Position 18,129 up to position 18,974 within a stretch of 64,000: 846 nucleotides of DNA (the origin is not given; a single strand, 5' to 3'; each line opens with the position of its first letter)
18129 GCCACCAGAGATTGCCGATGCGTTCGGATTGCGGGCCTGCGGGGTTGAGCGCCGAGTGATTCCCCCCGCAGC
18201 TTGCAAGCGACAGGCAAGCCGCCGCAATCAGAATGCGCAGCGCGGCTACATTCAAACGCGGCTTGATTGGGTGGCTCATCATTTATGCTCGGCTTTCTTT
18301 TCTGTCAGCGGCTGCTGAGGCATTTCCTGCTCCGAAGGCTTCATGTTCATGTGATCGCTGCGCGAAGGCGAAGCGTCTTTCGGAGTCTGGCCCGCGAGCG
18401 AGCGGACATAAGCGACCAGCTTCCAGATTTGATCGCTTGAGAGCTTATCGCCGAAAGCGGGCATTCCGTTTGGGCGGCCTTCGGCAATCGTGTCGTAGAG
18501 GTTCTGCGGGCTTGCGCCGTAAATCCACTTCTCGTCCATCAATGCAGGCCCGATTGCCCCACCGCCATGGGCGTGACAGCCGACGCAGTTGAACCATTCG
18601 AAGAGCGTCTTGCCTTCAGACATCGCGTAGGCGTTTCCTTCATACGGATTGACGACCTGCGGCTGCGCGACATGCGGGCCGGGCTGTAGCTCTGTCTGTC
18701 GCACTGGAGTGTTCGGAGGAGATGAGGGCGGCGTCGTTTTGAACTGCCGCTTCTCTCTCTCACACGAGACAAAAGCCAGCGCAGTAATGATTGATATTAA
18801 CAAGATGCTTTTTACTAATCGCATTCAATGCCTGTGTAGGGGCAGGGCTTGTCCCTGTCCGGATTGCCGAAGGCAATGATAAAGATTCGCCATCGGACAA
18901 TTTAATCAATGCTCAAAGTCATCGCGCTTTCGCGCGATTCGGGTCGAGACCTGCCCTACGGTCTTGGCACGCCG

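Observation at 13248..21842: Contiguous same-strand block: XoxF-XoxJ + cytochrome c + caa3 oxidase (II-I-III-IV?-CtaG)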

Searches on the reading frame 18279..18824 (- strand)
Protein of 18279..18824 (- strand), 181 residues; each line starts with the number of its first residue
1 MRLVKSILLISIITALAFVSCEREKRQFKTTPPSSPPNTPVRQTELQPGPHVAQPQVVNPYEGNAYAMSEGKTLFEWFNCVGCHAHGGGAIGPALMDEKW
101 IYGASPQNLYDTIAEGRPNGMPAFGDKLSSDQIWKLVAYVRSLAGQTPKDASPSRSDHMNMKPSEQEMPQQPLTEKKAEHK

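Call 3: search_protein_families(library=pfam, proteins=[window:18279-18824:-])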
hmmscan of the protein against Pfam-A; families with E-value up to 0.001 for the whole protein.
window:18279-18824:- (181 aa): 2 families
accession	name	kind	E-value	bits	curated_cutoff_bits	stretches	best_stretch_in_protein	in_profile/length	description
PF13442.11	Cytochrome_CBB3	-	6.9e-15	55.6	27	1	68-140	3-68/68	Cytochrome C oxidase, cbb3-type, subunit III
PF00034.26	Cytochrom_C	-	1.4e-08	36.3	21.3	1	69-143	2-89/90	Cytochrome c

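Call 4: search_protein_families(library=ncbifam, proteins=[window:18279-18824:-])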
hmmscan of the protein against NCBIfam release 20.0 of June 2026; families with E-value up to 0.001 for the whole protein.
window:18279-18824:- (181 aa): 7 families
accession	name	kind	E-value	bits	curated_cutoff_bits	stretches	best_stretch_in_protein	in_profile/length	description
TIGR00782.1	ccoP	equivalog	6.7e-16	58.4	179.95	1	63-146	198-284/285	cytochrome-c oxidase, cbb3-type subunit III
NF011054.0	PRK14486.1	equivalog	5.2e-15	55.7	447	1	56-143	203-290/294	putative bifunctional cbb3-type cytochrome c oxidase subunit II/cytochrome c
TIGR03872.1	cytochrome_MoxG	equivalog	1.6e-13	50.9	147.8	1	58-151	34-129/133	cytochrome c(L), periplasmic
NF045930.1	Cytc6PetJCyano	equivalog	7.9e-09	35.4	135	1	63-144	23-106/110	cytochrome c6 PetJ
NF050122.1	bc1_QcrC_actin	exception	1.9e-08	33.9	200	1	45-146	116-214/253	cytochrome bc1 complex diheme cytochrome c subunit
TIGR04485.1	thiosulf_SoxX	equivalog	7.7e-05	23.3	61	1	79-142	4-77/78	sulfur oxidation c-type cytochrome SoxX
TIGR04494.1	c550_PedF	equivalog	7.7e-05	22.6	122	1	57-142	39-129/133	cytochrome c-550 PedF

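Call 8: search_solved_structures(query=window:18279-18824:-, show_alignments=3, max_evalue=0.01)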
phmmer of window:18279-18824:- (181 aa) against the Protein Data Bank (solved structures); distinct sequences matched with E-value up to 0.01: 48.
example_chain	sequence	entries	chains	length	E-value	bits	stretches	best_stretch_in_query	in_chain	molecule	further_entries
8snh_G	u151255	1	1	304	3e-17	66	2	63-145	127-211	Cbb3-type cytochrome c oxidase subunit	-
3mk7_C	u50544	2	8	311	1.8e-15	60.2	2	62-148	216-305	Cytochrome c oxidase, cbb3-type, subunit P | Cbb3-type cytochrome c oxidase subunit CcoP1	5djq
8smr_G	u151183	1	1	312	1.6e-14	57.2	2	66-142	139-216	Cbb3-type cytochrome c oxidase subunit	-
9g83_v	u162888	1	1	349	9.4e-13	51.4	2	68-145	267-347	Cbb3-type cytochrome c oxidase subunit CcoP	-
2d0w_A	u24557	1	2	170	8.5e-11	45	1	57-164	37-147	cytochrome cL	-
6xkw_p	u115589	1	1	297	1.9e-09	40.6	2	65-150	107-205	Cbb3-type cytochrome c oxidase subunit CcoP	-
7c90_A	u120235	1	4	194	4.4e-09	39.4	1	59-165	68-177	Cytochrome c, mono-and diheme variant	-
7vzr_C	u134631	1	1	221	5.4e-09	39.1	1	67-166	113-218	Cytochrome c, mono-and diheme variants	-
7vzg_C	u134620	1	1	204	1.1e-08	38.1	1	67-158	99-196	Cytochrome c, mono-and diheme variants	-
1mg2_D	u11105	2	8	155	3.2e-08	36.6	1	60-153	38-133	CYTOCHROME C-L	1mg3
2gc4_D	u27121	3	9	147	3.2e-08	36.6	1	59-153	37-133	Cytochrome c-L | CYTOCHROME C551I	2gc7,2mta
6xkx_p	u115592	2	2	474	5.5e-08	35.8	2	72-146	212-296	Cbb3-type cytochrome c oxidase subunit CcoP,Cytochrome c-type cyt cy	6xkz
6hwh_M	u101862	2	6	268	5.8e-08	35.8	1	70-148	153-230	Cytochrome bc1 complex cytochrome c subunit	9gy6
8ovc_O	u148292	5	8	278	6.6e-08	35.6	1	70-148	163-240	Cytochrome bc1 complex cytochrome c subunit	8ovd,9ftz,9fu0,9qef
6adq_C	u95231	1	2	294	8.4e-08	35.2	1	70-148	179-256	Cytochrome bc1 complex cytochrome c subunit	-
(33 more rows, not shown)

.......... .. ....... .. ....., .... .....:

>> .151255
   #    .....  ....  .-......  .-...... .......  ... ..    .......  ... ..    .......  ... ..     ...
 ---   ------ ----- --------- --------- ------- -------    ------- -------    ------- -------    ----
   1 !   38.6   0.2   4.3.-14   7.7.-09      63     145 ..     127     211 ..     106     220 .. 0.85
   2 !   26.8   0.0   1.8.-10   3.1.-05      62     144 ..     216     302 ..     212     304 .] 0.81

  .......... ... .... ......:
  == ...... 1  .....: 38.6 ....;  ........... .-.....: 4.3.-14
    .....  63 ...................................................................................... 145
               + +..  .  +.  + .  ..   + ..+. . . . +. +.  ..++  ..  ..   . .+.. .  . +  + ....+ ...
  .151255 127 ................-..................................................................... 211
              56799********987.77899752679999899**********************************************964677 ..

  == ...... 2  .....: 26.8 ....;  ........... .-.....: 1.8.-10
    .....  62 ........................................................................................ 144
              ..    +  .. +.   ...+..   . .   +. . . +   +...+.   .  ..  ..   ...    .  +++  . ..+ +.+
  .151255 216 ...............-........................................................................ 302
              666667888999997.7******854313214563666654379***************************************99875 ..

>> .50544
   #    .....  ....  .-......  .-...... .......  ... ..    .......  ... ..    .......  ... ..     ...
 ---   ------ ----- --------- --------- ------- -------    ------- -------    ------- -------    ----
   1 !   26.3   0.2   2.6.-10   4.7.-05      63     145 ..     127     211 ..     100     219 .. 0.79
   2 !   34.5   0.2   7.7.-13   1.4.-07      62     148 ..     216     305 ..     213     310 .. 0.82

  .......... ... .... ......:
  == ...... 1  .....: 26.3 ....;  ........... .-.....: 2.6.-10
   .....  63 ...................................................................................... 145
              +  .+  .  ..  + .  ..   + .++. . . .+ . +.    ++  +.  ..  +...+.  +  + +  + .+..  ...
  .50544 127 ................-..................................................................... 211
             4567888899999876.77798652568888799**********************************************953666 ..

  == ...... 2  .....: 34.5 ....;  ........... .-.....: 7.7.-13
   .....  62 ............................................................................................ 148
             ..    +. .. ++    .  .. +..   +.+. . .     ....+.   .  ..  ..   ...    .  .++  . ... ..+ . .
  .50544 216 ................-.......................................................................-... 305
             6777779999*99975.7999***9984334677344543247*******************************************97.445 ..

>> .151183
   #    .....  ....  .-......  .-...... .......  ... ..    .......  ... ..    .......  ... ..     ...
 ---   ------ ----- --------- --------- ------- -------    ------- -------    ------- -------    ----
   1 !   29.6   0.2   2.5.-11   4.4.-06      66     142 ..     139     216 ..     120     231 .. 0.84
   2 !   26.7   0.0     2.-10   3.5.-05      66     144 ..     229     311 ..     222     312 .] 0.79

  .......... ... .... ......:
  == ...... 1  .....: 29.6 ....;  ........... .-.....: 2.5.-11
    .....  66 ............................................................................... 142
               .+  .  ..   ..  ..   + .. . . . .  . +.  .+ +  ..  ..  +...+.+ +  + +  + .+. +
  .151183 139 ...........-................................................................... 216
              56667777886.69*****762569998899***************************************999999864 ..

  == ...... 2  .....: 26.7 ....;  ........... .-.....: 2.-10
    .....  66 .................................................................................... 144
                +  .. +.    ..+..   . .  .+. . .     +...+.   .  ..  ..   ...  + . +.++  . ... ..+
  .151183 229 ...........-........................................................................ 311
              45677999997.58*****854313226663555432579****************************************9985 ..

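Call 26: find_homologous_proteins(query=window:18279-18824:-, max_evalue=0.00001)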
Query window:18279-18824:- (181 aa): 5188 proteins with E <= 0.00001 among 5242 candidates; the best 120 are listed.
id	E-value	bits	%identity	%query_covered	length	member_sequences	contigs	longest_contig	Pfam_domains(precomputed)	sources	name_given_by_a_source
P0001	4.1e-120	416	100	100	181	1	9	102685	PF13442.12,PF00034.27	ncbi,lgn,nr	ncbi:MAG TPA: c-type cytochrome [Blastocatellia bacterium]|nr:c-type cytochrome [Blastocatellia bact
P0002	4.6e-74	266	63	100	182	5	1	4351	PF13442.12,PF00034.27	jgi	jgi:cytochrome c oxidase cbb3-type subunit III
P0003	4.7e-73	263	63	100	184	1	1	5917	PF13442.12,PF00034.27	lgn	-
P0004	6.9e-73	262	100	63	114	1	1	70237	PF13442.12,PF00034.27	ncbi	-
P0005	1.1e-72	261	62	100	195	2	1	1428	PF13442.12,PF00034.27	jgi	jgi:cytochrome c oxidase cbb3-type subunit 3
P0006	5.7e-71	256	63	100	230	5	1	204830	PF13442.12,PF00034.27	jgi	jgi:cytochrome c oxidase cbb3-type subunit 3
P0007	7.2e-71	255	66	88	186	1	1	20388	PF13442.12,PF00034.27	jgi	jgi:cytochrome c oxidase cbb3-type subunit III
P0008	2.0e-70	254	62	99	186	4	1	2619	PF13442.12,PF00034.27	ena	-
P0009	3.5e-70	253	60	99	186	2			PF13442.12,PF00034.27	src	-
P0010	5.6e-69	249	62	99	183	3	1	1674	PF13442.12,PF00034.27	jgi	jgi:cytochrome c oxidase cbb3-type subunit 3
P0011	7.5e-69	249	60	99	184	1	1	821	PF13442.12,PF00034.27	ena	-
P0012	8.3e-69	249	65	88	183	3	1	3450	PF13442.12,PF00034.27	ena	-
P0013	1.2e-68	248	64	88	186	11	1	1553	PF13442.12,PF00034.27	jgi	jgi:cytochrome c oxidase cbb3-type subunit 3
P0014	3.7e-68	247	61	99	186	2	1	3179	PF13442.12,PF00034.27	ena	-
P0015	5.0e-68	246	60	99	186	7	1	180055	PF13442.12,PF00034.27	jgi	jgi:cytochrome c oxidase cbb3-type subunit III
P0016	5.7e-67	243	60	95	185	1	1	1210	PF13442.12,PF00034.27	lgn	-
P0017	1.2e-65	238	58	99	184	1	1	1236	PF13442.12,PF00034.27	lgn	-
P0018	6.7e-65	236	59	90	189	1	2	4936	PF13442.12,PF00034.27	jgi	jgi:cytochrome c oxidase cbb3-type subunit 3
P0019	1.2e-64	235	55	99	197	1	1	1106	PF13442.12,PF00034.27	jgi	jgi:cytochrome c oxidase cbb3-type subunit 3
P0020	8.1e-64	233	58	97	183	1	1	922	PF13442.12,PF00034.27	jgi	-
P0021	1.9e-63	231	60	89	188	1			PF13442.12,PF00034.27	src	-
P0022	2.4e-63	231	55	99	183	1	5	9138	PF13442.12,PF00034.27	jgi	jgi:cytochrome c oxidase cbb3-type subunit III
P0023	2.7e-63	231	57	99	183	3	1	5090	PF13442.12,PF00034.27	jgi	jgi:cytochrome c oxidase cbb3-type subunit 3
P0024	3.6e-63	230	59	92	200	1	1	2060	PF13442.12,PF00034.27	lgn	-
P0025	1.0e-62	229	57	99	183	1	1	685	PF13442.12,PF00034.27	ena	-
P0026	1.1e-62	229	56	99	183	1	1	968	PF13442.12,PF00034.27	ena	-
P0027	3.3e-62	227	56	96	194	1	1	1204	PF13442.12,PF00034.27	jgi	jgi:cytochrome c oxidase cbb3-type subunit 3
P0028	4.4e-62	227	60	88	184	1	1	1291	PF13442.12,PF00034.27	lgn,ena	-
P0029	8.7e-62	226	55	99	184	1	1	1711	PF13442.12,PF00034.27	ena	-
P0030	9.6e-62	226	55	99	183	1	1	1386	PF13442.12,PF00034.27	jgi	jgi:cytochrome c oxidase cbb3-type subunit III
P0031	9.9e-62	226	56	88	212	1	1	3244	PF13442.12,PF00034.27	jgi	jgi:cytochrome c oxidase cbb3-type subunit 3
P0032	1.5e-61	225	57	92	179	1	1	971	PF13442.12,PF00034.27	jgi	jgi:cytochrome c oxidase cbb3-type subunit III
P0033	1.6e-61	225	57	99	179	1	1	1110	PF13442.12,PF00034.27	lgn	-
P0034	1.6e-61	225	54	97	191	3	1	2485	PF13442.12,PF00034.27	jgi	jgi:cytochrome c oxidase cbb3-type subunit 3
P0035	4.5e-61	224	57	95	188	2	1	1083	PF13442.12,PF00034.27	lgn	-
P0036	4.8e-61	223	58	88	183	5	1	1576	PF13442.12,PF00034.27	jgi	jgi:cytochrome c oxidase cbb3-type subunit III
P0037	8.1e-61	223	56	96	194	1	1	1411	PF13442.12,PF00034.27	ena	-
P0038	9.7e-61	222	56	97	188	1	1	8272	PF13442.12,PF00034.27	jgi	jgi:cytochrome c oxidase cbb3-type subunit 3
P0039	1.1e-60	222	54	97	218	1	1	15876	PF13442.12,PF00034.27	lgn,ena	-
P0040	1.7e-60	222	55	97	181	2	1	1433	PF13442.12,PF00034.27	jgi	-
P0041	2.2e-60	221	55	99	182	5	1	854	PF13442.12,PF00034.27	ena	-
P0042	2.6e-60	221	59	85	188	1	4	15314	PF13442.12,PF00034.27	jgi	jgi:cytochrome c oxidase cbb3-type subunit 3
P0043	3.3e-60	221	59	88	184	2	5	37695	PF13442.12,PF00034.27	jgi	jgi:cytochrome c oxidase cbb3-type subunit III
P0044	3.3e-60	221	59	90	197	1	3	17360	PF13442.12,PF00034.27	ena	-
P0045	3.5e-60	221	55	100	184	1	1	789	PF13442.12,PF00034.27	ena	-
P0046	3.8e-60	221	55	97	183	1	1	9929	PF13442.12,PF00034.27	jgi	jgi:cytochrome c oxidase cbb3-type subunit 3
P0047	4.7e-60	220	54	99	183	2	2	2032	PF13442.12,PF00034.27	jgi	-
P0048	5.7e-60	220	54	99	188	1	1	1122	PF13442.12,PF00034.27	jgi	jgi:cytochrome c oxidase cbb3-type subunit 3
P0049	7.2e-60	220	59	89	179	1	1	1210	PF13442.12,PF00034.27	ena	-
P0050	7.2e-60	220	56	92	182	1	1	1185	PF13442.12,PF00034.27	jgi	jgi:cytochrome c oxidase cbb3-type subunit 3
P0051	7.7e-60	220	56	93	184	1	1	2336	PF13442.12,PF00034.27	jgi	jgi:cytochrome c oxidase cbb3-type subunit III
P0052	1.2e-59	219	55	97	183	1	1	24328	PF13442.12,PF00034.27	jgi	jgi:cytochrome c oxidase cbb3-type subunit 3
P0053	1.2e-59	219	59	88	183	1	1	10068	PF13442.12,PF00034.27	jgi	jgi:cytochrome c oxidase cbb3-type subunit III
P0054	1.2e-59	219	58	95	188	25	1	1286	PF13442.12,PF00034.27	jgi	jgi:cytochrome c oxidase cbb3-type subunit III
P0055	1.3e-59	219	55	98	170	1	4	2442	PF13442.12,PF00034.27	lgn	-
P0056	1.6e-59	219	60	83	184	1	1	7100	PF13442.12,PF00034.27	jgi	jgi:cytochrome c oxidase cbb3-type subunit 3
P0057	1.7e-59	218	55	90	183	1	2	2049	PF13442.12,PF00034.27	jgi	-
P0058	1.9e-59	218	55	92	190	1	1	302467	PF13442.12,PF00034.27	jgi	jgi:cytochrome c oxidase cbb3-type subunit 3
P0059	2.1e-59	218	56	93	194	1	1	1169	PF13442.12,PF00034.27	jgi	jgi:cytochrome c oxidase cbb3-type subunit 3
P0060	2.2e-59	218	55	91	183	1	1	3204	PF13442.12,PF00034.27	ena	-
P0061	2.7e-59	218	54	96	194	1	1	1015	PF13442.12,PF00034.27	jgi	jgi:cytochrome c oxidase cbb3-type subunit 3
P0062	2.8e-59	218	56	92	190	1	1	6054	PF13442.12,PF00034.27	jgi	jgi:cytochrome c oxidase cbb3-type subunit 3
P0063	3.3e-59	217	55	92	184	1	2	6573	PF13442.12,PF00034.27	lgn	-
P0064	3.3e-59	217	54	98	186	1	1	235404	PF13442.12,PF00034.27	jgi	jgi:cytochrome c oxidase cbb3-type subunit III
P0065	3.4e-59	217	54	96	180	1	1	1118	PF13442.12,PF00034.27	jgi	jgi:cytochrome c oxidase cbb3-type subunit III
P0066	3.5e-59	217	55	91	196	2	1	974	PF13442.12,PF00034.27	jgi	jgi:cytochrome c oxidase cbb3-type subunit III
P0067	4.0e-59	217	56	90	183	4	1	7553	PF13442.12,PF00034.27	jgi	jgi:cytochrome c oxidase cbb3-type subunit 3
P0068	4.1e-59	217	54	97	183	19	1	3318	PF13442.12,PF00034.27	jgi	jgi:cytochrome c oxidase cbb3-type subunit 3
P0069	4.3e-59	217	57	90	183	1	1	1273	PF13442.12,PF00034.27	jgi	jgi:cytochrome c oxidase cbb3-type subunit III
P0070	4.7e-59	217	54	99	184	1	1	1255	PF13442.12,PF00034.27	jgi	jgi:cytochrome c oxidase cbb3-type subunit III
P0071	5.5e-59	217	51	98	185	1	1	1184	PF13442.12,PF00034.27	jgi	jgi:cytochrome c oxidase cbb3-type subunit 3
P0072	5.8e-59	217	54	99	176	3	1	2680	PF13442.12,PF00034.27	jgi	jgi:cytochrome c oxidase cbb3-type subunit 3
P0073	6.0e-59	217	57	88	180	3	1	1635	PF13442.12,PF00034.27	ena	-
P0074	6.0e-59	217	55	96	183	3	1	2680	PF13442.12,PF00034.27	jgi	jgi:cytochrome c oxidase cbb3-type subunit 3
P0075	6.8e-59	216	53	99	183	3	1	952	PF13442.12,PF00034.27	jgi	jgi:cytochrome c oxidase cbb3-type subunit 3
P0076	7.1e-59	216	53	99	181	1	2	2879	PF13442.12,PF00034.27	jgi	jgi:cytochrome c oxidase cbb3-type subunit III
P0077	7.1e-59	216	54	92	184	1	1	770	PF13442.12,PF00034.27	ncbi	-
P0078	7.6e-59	216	59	84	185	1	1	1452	PF13442.12,PF00034.27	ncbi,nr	ncbi:MAG: c-type cytochrome [Proteobacteria bacterium]|nr:MAG: c-type cytochrome [Pseudomonadota bac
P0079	8.2e-59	216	57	87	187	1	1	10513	PF13442.12,PF00034.27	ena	-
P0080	9.6e-59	216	54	93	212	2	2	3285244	PF13442.12,PF00034.27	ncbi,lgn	ncbi:MAG: c-type cytochrome [Blastocatellia bacterium]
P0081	1.1e-58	216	55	90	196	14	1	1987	PF13442.12,PF00034.27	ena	-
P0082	1.2e-58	216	59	90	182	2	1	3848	PF13442.12,PF00034.27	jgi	jgi:cytochrome c oxidase cbb3-type subunit 3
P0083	1.5e-58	215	57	92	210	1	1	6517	PF13442.12,PF00034.27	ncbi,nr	ncbi:MAG TPA: cytochrome c [Pyrinomonadaceae bacterium]|nr:cytochrome c [Pyrinomonadaceae bacterium]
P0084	1.5e-58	215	54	97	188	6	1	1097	PF13442.12,PF00034.27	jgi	jgi:cytochrome c oxidase cbb3-type subunit III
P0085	1.5e-58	215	58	85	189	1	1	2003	PF13442.12,PF00034.27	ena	-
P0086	1.6e-58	215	59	83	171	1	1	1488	PF13442.12,PF00034.27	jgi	jgi:cytochrome c oxidase cbb3-type subunit 3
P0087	1.6e-58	215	56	94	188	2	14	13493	PF13442.12,PF00034.27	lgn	-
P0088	1.6e-58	215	53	95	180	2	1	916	PF13442.12,PF00034.27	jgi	jgi:cytochrome c oxidase cbb3-type subunit III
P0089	1.6e-58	215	58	85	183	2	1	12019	PF13442.12,PF00034.27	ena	-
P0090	1.6e-58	215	56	92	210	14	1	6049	PF13442.12,PF00034.27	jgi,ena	-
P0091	1.7e-58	215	52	94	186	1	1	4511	PF13442.12,PF00034.27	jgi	jgi:cytochrome c oxidase cbb3-type subunit III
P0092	1.8e-58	215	54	97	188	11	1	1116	PF13442.12,PF00034.27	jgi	jgi:cytochrome c oxidase cbb3-type subunit III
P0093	2.1e-58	215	54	93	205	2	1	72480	PF13442.12,PF00034.27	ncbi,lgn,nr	ncbi:MAG TPA: cytochrome c [Blastocatellia bacterium]|nr:cytochrome c [Blastocatellia bacterium]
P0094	2.2e-58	215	58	84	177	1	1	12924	PF13442.12,PF00034.27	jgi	jgi:cytochrome c oxidase cbb3-type subunit 3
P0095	2.6e-58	215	55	88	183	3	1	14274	PF13442.12,PF00034.27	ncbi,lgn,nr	ncbi:MAG: cytochrome [Gammaproteobacteria bacterium]|nr:cytochrome [Gammaproteobacteria bacterium]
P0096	3.0e-58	214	53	99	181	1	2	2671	PF13442.12,PF00034.27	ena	-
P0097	3.1e-58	214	54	97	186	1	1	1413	PF13442.12,PF00034.27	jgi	-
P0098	3.1e-58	214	57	90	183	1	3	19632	PF13442.12,PF00034.27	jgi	jgi:cytochrome c oxidase cbb3-type subunit 3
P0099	3.3e-58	214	57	93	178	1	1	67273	PF13442.12,PF00034.27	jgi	jgi:cytochrome c oxidase cbb3-type subunit 3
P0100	3.5e-58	214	54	91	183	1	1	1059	PF13442.12,PF00034.27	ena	-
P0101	4.2e-58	214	61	81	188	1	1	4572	PF13442.12,PF00034.27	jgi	jgi:cytochrome c oxidase cbb3-type subunit 3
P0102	4.3e-58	214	54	95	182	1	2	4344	PF13442.12,PF00034.27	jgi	jgi:cytochrome c oxidase cbb3-type subunit III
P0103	4.4e-58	214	57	92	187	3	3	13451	PF13442.12,PF00034.27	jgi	jgi:cytochrome c oxidase cbb3-type subunit III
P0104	5.0e-58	214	55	92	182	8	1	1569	PF13442.12,PF00034.27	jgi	jgi:cytochrome c oxidase cbb3-type subunit III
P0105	5.3e-58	214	53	97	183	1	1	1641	PF13442.12,PF00034.27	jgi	-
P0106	5.3e-58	214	56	89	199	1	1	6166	PF13442.12,PF00034.27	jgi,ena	jgi:cytochrome c oxidase cbb3-type subunit 3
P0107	5.4e-58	214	59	87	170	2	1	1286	PF13442.12,PF00034.27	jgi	jgi:cytochrome c oxidase cbb3-type subunit 3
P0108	5.4e-58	214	60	85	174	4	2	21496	PF13442.12,PF00034.27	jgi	jgi:cytochrome c oxidase cbb3-type subunit 3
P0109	6.8e-58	213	56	91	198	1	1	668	PF13442.12,PF00034.27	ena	-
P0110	7.5e-58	213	54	89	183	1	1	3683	PF13442.12,PF00034.27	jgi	jgi:cytochrome c oxidase cbb3-type subunit III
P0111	7.9e-58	213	60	81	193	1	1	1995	PF13442.12,PF00034.27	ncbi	-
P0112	9.2e-58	213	52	94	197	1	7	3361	PF13442.12,PF00034.27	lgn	-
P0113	9.2e-58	213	54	90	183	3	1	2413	PF13442.12,PF00034.27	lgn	-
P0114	9.5e-58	213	57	90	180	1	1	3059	PF13442.12,PF00034.27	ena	-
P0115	1.0e-57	213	58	82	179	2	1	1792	PF13442.12,PF00034.27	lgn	-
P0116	1.1e-57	212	55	93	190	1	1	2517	PF13442.12,PF00034.27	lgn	-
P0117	1.5e-57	212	55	88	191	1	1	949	PF13442.12,PF00034.27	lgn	-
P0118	1.6e-57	212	55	91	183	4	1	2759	PF13442.12,PF00034.27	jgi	jgi:cytochrome c oxidase cbb3-type subunit 3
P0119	1.6e-57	212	53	94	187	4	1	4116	PF13442.12,PF00034.27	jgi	jgi:cytochrome c oxidase cbb3-type subunit 3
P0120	1.6e-57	212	60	90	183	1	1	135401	PF13442.12,PF00034.27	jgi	jgi:cytochrome c oxidase cbb3-type subunit III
